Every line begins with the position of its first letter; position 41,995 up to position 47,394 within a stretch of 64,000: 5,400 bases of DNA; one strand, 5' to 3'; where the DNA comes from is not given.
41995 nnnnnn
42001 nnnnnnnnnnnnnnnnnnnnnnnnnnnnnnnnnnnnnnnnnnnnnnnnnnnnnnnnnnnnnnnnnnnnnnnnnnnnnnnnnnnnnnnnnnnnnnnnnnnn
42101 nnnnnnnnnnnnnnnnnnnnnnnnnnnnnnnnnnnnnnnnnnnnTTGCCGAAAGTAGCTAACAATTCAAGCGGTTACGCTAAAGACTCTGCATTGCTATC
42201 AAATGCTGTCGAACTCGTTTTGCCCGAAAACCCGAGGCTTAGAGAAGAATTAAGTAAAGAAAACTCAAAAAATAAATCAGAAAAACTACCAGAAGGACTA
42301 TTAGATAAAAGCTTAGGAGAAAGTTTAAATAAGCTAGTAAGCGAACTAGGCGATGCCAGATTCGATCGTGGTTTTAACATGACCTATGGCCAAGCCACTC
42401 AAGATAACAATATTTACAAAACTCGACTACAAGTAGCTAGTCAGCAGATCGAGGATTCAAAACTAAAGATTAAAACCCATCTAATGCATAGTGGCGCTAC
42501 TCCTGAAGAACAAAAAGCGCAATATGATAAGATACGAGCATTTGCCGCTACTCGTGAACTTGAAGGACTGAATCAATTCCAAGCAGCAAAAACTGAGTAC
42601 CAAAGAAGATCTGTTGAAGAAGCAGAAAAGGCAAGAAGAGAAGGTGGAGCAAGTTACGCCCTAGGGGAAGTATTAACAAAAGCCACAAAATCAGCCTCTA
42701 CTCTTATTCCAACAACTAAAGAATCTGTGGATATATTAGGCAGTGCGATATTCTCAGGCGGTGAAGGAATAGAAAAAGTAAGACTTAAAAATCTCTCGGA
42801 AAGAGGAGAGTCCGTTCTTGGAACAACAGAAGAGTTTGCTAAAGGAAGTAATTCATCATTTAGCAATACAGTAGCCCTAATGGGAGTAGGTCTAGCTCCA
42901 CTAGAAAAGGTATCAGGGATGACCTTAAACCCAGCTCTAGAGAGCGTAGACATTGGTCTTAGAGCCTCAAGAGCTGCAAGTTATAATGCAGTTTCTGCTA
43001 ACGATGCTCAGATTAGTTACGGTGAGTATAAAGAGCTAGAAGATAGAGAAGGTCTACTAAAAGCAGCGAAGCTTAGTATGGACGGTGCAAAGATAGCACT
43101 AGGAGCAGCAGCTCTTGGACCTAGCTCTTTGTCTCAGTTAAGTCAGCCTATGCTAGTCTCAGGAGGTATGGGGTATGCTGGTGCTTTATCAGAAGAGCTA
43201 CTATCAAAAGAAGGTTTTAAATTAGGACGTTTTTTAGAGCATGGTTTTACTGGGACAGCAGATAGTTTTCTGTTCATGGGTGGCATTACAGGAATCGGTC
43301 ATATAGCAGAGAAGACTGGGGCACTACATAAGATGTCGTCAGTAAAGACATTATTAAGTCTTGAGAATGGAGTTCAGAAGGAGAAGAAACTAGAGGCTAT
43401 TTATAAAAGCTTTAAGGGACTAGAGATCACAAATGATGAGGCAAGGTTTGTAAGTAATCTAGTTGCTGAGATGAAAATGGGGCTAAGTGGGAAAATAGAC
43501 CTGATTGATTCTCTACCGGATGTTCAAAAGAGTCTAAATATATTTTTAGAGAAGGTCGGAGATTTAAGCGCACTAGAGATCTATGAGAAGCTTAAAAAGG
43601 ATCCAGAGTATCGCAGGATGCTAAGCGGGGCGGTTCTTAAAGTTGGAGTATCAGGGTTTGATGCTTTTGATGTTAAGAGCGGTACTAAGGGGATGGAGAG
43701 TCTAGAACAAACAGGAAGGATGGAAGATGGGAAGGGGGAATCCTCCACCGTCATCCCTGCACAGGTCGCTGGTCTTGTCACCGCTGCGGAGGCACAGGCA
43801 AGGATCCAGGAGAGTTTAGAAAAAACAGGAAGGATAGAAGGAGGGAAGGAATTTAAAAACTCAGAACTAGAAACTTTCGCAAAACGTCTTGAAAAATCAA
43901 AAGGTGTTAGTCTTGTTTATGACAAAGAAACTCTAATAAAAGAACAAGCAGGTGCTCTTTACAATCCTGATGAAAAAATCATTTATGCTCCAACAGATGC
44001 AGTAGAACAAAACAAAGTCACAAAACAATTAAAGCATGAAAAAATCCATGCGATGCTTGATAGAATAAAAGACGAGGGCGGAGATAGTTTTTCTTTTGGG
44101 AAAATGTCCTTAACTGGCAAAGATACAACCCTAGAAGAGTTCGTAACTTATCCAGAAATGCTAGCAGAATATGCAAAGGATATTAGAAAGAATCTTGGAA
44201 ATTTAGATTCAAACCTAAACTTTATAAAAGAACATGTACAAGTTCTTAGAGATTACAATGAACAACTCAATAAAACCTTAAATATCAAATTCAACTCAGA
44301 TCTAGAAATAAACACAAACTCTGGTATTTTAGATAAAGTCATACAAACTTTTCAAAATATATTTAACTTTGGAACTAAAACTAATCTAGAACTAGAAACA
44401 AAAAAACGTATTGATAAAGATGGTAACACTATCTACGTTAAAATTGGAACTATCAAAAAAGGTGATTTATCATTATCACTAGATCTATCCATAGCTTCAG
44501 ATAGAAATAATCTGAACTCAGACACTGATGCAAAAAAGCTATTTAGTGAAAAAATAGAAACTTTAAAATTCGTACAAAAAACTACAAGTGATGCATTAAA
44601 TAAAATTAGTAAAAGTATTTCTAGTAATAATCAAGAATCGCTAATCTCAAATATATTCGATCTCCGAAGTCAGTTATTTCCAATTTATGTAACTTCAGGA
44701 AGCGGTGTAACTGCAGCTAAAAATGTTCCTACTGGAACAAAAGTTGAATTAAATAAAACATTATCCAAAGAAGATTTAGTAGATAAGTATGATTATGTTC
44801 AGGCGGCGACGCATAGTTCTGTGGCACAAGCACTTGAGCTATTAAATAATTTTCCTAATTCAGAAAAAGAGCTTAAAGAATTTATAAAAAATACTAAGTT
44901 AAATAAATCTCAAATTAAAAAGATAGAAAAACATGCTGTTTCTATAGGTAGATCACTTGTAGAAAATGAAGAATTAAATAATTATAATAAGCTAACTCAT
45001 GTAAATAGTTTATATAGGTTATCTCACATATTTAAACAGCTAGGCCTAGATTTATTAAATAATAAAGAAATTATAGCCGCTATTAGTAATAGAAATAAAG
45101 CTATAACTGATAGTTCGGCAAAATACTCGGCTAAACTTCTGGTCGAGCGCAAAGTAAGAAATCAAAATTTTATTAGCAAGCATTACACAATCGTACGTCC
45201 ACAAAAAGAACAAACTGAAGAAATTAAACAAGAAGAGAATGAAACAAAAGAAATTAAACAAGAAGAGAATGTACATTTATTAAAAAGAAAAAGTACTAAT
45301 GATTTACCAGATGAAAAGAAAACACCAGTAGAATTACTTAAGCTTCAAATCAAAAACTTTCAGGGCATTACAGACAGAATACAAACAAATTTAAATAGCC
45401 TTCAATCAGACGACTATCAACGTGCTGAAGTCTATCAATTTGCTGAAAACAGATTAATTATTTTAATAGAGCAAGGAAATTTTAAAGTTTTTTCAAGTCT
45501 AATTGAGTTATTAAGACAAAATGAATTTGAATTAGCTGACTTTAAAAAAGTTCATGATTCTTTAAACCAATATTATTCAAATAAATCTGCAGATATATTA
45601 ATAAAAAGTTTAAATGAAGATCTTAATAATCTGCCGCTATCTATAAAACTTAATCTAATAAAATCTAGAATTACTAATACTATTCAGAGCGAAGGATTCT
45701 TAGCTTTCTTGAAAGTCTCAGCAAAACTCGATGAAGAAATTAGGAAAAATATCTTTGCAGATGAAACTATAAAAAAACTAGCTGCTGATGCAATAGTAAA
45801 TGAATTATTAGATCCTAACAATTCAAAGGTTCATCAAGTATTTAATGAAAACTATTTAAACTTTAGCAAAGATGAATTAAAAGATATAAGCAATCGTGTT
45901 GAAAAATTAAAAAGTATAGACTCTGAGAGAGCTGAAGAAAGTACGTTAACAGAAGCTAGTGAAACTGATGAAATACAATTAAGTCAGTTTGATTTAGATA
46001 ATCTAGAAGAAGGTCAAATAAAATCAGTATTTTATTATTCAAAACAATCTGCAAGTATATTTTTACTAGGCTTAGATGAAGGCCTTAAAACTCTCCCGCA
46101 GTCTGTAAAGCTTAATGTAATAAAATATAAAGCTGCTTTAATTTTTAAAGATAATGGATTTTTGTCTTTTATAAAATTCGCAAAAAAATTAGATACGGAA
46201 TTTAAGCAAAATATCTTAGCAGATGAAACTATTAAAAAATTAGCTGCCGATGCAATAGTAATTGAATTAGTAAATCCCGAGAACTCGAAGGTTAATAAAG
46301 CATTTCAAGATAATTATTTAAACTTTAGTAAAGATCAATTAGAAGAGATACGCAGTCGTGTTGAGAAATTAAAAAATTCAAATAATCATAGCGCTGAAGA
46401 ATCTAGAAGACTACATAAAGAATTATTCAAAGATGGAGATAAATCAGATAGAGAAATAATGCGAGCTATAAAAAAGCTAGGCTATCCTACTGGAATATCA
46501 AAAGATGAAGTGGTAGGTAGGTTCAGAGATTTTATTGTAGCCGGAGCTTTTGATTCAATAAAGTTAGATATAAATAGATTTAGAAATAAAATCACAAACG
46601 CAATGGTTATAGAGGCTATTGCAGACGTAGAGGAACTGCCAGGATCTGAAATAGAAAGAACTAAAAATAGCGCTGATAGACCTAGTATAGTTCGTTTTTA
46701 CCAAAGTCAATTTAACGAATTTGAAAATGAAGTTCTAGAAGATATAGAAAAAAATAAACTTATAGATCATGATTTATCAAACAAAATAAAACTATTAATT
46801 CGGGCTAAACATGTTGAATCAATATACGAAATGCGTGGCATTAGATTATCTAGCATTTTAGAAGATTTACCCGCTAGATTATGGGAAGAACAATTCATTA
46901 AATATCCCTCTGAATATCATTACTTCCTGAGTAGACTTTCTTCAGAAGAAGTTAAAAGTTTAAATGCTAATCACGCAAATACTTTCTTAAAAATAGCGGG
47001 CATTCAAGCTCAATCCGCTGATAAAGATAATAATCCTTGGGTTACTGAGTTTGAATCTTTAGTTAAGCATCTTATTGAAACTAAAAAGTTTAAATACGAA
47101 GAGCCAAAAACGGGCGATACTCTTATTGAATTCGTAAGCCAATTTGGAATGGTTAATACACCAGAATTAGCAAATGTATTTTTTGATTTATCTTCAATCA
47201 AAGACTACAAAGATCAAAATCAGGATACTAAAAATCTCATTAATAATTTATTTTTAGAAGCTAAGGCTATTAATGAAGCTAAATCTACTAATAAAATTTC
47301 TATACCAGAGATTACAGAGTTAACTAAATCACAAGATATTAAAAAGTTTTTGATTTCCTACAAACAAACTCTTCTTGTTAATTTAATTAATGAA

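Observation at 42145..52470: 3441-aa giant protein with two HExxH motifs in matching contexts and no secretion signal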

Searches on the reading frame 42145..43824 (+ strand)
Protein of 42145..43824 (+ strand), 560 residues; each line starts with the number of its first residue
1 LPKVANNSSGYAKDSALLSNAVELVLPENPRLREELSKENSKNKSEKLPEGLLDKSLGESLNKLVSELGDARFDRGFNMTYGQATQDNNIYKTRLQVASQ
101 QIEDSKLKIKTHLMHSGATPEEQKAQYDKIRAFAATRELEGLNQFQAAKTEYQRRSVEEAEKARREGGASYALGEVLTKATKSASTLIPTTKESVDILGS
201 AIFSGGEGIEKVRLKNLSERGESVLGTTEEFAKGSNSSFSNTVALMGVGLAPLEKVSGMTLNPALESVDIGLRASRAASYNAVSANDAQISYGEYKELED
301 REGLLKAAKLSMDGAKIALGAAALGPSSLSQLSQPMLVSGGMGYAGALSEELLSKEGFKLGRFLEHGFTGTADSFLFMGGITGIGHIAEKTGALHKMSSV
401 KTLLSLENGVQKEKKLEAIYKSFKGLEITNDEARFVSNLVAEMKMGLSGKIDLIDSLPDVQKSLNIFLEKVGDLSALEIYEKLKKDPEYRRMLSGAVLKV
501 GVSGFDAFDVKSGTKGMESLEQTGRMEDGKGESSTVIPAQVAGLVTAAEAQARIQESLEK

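Call 31: search_protein_families(library=pfam, proteins=[window:42145-43824:+], max_evalue=10)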
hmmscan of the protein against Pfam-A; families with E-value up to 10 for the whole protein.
window:42145-43824:+ (560 aa): 0 families

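Call 68: search_dna_similar(query=window:42325-43764:+, collection=plasmids, mode=protein, max_evalue=0.001, max_rows=15)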
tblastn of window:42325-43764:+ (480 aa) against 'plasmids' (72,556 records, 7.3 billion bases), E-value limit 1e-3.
No match.

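Call 81: search_protein_families(library=phrogs, proteins=[window:42145-43824:+], max_evalue=0.01)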
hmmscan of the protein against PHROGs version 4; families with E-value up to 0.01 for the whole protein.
window:42145-43824:+ (560 aa): 0 families

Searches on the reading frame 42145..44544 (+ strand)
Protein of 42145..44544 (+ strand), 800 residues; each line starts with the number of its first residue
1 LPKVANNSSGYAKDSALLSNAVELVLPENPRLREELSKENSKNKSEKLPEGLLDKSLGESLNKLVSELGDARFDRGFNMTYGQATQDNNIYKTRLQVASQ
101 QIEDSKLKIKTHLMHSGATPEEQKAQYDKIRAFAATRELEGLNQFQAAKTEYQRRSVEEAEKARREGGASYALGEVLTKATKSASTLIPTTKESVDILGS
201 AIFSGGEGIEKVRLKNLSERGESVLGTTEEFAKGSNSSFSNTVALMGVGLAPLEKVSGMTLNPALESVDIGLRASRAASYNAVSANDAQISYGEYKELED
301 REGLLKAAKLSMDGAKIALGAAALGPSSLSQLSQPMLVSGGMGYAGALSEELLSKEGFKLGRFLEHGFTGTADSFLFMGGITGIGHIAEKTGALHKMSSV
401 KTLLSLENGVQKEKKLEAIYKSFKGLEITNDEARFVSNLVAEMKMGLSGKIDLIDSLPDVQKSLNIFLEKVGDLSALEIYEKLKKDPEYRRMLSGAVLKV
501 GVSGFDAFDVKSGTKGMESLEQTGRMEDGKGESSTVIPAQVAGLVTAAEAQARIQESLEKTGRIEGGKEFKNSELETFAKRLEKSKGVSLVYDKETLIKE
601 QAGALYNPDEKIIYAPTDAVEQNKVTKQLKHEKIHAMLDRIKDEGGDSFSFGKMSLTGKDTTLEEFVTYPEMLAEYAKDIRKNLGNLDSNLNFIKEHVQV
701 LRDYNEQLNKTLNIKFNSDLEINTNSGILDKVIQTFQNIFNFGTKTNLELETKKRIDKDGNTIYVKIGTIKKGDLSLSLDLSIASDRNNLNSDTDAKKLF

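Call 96: search_protein_families(library=ncbifam, proteins=[window:42145-44544:+], max_evalue=0.1)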
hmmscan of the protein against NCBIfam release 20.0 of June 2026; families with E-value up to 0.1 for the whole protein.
window:42145-44544:+ (800 aa): 0 families

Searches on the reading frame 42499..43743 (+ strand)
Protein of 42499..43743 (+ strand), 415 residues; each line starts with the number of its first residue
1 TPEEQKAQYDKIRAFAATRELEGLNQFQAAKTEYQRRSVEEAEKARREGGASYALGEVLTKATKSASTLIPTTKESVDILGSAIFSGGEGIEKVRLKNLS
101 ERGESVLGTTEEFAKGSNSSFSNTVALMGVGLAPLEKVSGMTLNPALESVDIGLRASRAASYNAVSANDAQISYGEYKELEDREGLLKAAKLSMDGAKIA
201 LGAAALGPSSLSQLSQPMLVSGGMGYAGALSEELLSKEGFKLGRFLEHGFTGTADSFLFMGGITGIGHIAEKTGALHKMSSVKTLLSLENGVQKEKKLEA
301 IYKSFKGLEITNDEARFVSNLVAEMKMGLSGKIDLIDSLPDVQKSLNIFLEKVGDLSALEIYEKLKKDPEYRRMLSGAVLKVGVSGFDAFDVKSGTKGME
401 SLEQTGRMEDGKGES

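Call 88: find_related_loci(query=A7, collection=metagenome_contigs, flank=10000)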
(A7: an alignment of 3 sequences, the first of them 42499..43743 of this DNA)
Query A7 (415 aa) in metagenome_contigs; peptide patterns used: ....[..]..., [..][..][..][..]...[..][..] (x = any residue, [..] = any of these).
389 stretches matched a pattern, but none encodes a relative of the query by tblastn (E <= 1e-3).
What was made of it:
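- Tried and rejected: Metagenome scans: the N-domain alignment found nothing (call 88).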

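Call 100: find_related_loci(query=A7, collection=viral_contigs, flank=5000)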
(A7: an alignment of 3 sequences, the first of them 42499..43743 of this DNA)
Query A7 (415 aa) in viral_contigs; peptide patterns used: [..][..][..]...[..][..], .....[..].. (x = any residue, [..] = any of these).
249 stretches matched a pattern, but none encodes a relative of the query by tblastn (E <= 1e-3).

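Call 108: search_solved_structures(query=A7, max_evalue=10)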
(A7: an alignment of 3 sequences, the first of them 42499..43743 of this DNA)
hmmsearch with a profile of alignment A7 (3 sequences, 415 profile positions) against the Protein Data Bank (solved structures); distinct sequences matched with E-value up to 10: 4.
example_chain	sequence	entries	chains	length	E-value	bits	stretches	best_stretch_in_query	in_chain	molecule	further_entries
4xgc_C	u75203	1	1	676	0.99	11.4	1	108-167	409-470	Origin recognition complex subunit 3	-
7jgr_C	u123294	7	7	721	1.1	11.3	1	108-167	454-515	AT22044p1 | Origin recognition complex subunit 3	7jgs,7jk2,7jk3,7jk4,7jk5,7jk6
7am2_BY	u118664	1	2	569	1.3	11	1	145-226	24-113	SpoU_methylase domain-containing protein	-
2z66_A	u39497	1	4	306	1.6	10.8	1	209-293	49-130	Variable lymphocyte receptor B, Toll-like receptor 4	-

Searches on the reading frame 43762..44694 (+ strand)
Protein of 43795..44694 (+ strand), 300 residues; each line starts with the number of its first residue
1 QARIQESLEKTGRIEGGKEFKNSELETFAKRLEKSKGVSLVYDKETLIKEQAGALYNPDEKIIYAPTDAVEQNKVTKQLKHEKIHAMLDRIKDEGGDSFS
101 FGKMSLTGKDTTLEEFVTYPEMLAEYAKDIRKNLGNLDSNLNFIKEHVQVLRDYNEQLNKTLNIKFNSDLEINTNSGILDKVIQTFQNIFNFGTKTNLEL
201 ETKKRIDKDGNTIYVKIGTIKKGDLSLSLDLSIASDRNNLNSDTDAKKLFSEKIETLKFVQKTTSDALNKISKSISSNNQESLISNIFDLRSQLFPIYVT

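Call 13: find_homologous_proteins(query=window:43795-44694:+)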
Query window:43795-44694:+: 1944 candidates shared short words with the query, none scored E <= 0.001.
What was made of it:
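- Tried and rejected: aa 551-850: nothing (call 13).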

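Call 31: search_protein_families(library=pfam, proteins=[window:43762-44544:+], max_evalue=10)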
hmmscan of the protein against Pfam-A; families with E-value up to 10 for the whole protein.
window:43762-44544:+ (261 aa): 4 families
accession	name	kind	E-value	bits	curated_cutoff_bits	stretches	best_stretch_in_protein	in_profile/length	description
PF03791.18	KNOX2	-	0.011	15.7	27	1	153-174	10-31/48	KNOX2 domain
PF16344.10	FecR_C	-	0.019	15.4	24.4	1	31-62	4-35/70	FecR, C-terminal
PF11605.14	Vps36_ESCRT-II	-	0.059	14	24.1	1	45-94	19-68/92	Vacuolar protein sorting protein 36 Vps36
PF05178.17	Kri1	-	0.53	11.3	25.2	1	82-112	12-43/102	KRI1-like family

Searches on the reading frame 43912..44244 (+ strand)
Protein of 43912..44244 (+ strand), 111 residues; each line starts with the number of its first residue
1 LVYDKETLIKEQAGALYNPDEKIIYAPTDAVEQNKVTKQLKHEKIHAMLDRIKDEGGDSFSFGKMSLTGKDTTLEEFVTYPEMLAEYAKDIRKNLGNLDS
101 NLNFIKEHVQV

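Call 115: search_dna_similar(query=window:43912-44244:+, collection=plasmids, mode=protein, max_evalue=10, max_rows=15)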
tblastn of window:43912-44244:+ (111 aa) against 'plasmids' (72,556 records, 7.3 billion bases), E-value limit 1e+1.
Records with a match: 1; places in all: 1; records where one place covers at least 80% of the query: 0.
Best place of each record, by identity: <60% 1.
By first word of the organism name: Vibrio 1.
By predicted mobility (MOB-suite, as given by PLSDB): non-mobilizable 1.
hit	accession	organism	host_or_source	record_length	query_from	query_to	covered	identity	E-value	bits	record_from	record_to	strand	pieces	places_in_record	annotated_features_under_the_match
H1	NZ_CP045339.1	Vibrio sp. THAF190c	pure culture,Surface of a polyethylene ...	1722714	1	64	58%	30.1%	7e-1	36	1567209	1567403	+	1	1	none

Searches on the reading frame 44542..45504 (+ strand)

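Call 31: search_protein_families(library=pfam, proteins=[window:44542-45504:+], max_evalue=10)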
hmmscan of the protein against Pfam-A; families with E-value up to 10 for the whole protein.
window:44542-45504:+ (321 aa): 3 families
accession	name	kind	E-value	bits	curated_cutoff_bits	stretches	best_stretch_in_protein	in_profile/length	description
PF10982.13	DUF2789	-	0.07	13.8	27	1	158-179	6-26/75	Protein of unknown function (DUF2789)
PF13603.12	tRNA-synt_1_2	-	0.08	12.9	25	1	80-130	27-77/185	Leucyl-tRNA synthetase, editing domain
PF02346.21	Vac_Fusion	-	0.27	11.4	24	1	108-140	13-45/56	Chordopoxvirus multifunctional envelope protein A27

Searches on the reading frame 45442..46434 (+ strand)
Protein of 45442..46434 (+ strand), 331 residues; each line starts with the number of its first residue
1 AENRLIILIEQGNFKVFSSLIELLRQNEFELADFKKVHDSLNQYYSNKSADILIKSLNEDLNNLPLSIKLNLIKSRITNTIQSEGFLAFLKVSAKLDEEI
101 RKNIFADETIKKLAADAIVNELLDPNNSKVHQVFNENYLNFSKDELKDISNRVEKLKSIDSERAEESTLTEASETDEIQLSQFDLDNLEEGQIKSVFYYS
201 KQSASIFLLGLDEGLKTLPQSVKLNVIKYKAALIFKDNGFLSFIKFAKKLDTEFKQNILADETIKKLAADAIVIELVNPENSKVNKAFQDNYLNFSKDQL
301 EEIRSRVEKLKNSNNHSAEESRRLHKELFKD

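Call 31: search_protein_families(library=pfam, proteins=[window:45442-46434:+], max_evalue=10)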
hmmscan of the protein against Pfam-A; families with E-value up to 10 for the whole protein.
window:45442-46434:+ (331 aa): 6 families
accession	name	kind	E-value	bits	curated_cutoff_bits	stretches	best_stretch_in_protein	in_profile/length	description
PF22351.2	TraH_VirB8-like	-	0.00047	20.5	26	2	254-303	20-67/123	TraH VirB8-like domain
PF08963.15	DUF1878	-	0.018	16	23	1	82-124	61-103/110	Protein of unknown function (DUF1878)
PF25642.1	DUF7944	-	0.036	15.1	27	1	130-173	21-64/82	Domain of unknown function (DUF7944)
PF06480.20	FtsH_ext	-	0.087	13.5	25.5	1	173-241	24-84/103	FtsH Extracellular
PF24692.1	DUF7659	-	0.13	12.7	27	1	225-281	43-99/135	Family of unknown function (DUF7659)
PF11291.13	DUF3091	-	0.16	12.6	25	2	285-319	5-39/100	Protein of unknown function (DUF3091)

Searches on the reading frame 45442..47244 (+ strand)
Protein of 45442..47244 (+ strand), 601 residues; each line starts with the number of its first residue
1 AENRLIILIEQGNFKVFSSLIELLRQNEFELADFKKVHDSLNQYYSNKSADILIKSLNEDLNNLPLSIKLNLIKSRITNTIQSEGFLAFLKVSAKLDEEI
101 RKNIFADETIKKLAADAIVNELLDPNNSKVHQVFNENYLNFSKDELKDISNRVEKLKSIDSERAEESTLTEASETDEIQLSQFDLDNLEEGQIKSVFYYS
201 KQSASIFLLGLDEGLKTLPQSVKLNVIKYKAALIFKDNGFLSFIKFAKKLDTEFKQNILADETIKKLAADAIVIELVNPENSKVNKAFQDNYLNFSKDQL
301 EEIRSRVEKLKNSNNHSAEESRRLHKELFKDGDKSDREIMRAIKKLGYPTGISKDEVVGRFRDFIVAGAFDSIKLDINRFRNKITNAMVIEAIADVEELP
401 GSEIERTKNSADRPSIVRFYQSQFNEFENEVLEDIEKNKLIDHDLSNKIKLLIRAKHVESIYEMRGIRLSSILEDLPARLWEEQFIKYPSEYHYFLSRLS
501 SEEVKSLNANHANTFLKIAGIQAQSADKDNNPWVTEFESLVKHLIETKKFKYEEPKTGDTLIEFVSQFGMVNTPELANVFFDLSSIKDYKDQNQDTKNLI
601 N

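Call 81: search_protein_families(library=phrogs, proteins=[window:45442-47244:+], max_evalue=0.01)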
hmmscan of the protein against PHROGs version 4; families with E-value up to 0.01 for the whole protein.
window:45442-47244:+ (601 aa): 2 families
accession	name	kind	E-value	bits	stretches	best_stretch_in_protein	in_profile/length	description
phrog_2759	-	unknown function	0.0015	19.7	0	263-328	13-71/131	-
phrog_11023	-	DNA, RNA and nucleotide metabolism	0.0068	17.2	0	115-167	17-67/185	homing endonuclease with LAGLIDADG motif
